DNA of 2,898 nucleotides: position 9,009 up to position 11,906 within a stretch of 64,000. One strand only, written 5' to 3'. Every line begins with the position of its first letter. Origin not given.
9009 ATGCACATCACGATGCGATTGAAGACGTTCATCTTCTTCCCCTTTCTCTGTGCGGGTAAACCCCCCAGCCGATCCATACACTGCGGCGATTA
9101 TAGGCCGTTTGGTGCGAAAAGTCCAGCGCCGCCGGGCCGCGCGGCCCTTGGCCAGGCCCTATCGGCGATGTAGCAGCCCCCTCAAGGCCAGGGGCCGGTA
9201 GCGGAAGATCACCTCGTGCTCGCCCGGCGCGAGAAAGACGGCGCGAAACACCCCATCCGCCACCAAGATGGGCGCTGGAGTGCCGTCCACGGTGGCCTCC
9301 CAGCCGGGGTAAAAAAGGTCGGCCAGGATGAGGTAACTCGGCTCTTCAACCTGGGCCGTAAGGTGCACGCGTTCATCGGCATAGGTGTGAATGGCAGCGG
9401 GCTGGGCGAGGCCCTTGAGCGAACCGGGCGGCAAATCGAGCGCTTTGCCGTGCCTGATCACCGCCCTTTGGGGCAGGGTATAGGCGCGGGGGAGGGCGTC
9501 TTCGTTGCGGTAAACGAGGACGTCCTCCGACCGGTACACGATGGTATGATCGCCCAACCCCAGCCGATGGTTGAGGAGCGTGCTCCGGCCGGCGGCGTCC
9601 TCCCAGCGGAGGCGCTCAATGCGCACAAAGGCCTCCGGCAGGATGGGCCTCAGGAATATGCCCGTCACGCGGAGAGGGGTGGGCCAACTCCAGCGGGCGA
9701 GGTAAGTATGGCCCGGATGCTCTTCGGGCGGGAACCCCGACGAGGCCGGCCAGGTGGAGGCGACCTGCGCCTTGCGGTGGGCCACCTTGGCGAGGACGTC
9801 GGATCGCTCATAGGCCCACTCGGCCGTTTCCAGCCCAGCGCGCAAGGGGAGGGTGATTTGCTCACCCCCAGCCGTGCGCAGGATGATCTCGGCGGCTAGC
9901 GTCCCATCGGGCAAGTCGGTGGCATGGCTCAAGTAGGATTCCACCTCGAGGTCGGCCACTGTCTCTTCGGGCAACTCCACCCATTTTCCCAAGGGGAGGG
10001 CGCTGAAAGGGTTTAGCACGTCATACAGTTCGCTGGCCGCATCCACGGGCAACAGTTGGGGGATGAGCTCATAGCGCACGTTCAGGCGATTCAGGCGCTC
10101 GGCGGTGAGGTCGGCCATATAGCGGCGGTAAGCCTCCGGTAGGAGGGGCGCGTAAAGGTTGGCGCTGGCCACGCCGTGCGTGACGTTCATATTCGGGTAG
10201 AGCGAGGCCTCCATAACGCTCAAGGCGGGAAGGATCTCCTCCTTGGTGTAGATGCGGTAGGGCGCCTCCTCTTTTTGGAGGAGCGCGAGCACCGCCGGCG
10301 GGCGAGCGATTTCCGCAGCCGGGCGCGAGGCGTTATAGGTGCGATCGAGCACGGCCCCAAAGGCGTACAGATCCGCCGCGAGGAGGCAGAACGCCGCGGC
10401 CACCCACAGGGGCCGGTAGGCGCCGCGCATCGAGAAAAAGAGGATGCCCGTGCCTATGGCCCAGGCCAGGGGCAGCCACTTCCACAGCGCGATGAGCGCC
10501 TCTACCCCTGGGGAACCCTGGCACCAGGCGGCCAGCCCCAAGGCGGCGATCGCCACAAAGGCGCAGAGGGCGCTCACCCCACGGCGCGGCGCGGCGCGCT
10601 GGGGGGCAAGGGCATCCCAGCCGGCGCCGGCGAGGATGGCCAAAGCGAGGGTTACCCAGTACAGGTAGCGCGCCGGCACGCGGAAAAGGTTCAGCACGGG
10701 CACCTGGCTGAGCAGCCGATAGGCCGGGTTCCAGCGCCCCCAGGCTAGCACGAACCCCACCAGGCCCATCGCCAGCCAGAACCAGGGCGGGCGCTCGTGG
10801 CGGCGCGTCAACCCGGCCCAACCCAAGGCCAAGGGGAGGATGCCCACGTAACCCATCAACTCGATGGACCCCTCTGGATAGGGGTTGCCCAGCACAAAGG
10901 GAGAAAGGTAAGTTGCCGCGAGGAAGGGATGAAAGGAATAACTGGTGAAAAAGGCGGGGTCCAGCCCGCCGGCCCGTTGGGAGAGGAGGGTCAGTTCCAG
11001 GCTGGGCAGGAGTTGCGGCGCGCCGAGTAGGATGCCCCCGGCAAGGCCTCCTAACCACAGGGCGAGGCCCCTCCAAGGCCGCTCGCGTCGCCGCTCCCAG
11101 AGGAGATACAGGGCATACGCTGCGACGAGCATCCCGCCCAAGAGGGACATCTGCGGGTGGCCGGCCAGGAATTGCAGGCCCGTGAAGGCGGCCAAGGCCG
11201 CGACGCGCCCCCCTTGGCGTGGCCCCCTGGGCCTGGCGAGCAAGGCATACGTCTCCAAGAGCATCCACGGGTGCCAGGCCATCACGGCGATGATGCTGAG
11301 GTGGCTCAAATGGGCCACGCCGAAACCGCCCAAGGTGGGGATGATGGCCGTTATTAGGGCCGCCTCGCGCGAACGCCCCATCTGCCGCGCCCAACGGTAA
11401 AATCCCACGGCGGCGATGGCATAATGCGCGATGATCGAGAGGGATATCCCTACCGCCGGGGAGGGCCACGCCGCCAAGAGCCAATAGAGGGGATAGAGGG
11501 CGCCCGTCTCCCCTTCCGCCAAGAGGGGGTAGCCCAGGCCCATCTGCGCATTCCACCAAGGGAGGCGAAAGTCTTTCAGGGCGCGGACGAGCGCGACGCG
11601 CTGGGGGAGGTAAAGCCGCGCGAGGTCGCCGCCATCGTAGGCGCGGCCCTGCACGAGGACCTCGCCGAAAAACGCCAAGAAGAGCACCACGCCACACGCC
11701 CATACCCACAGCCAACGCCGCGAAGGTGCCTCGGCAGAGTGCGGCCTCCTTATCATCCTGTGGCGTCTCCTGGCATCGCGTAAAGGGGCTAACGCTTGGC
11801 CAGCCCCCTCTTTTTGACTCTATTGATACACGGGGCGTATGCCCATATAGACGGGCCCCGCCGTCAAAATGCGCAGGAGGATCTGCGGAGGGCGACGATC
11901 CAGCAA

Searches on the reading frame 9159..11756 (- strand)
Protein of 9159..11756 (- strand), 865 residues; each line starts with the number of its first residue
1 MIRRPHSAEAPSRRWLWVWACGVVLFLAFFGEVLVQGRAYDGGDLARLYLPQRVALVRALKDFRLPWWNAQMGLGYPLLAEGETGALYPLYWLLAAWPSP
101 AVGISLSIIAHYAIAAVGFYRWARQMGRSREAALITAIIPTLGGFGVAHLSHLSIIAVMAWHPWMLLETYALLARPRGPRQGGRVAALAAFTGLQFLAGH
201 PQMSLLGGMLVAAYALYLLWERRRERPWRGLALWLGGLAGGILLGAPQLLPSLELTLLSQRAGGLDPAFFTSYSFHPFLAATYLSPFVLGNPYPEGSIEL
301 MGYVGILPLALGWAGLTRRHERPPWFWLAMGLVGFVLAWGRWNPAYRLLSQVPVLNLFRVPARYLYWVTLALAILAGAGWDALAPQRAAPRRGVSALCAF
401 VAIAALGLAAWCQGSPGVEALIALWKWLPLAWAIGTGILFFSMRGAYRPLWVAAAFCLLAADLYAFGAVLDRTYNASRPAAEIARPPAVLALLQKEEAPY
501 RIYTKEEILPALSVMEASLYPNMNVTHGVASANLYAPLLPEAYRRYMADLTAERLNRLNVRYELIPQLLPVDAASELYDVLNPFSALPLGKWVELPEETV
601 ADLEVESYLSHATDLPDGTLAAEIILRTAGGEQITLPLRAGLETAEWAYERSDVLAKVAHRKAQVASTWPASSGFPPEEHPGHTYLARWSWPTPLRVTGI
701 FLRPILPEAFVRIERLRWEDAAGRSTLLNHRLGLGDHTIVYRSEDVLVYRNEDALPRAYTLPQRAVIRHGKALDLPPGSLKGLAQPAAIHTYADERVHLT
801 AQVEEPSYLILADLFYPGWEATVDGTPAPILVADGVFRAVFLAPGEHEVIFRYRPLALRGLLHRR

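Call 9: search_protein_families(library=pfam, proteins=[window:9159-11756:-])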
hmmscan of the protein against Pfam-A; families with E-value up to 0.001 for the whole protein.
window:9159-11756:- (865 aa): 1 family
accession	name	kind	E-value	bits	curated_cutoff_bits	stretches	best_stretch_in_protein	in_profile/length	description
PF09586.16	YfhO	-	6.7e-12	45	28.5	2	785-859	754-829/835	Bacterial membrane protein YfhO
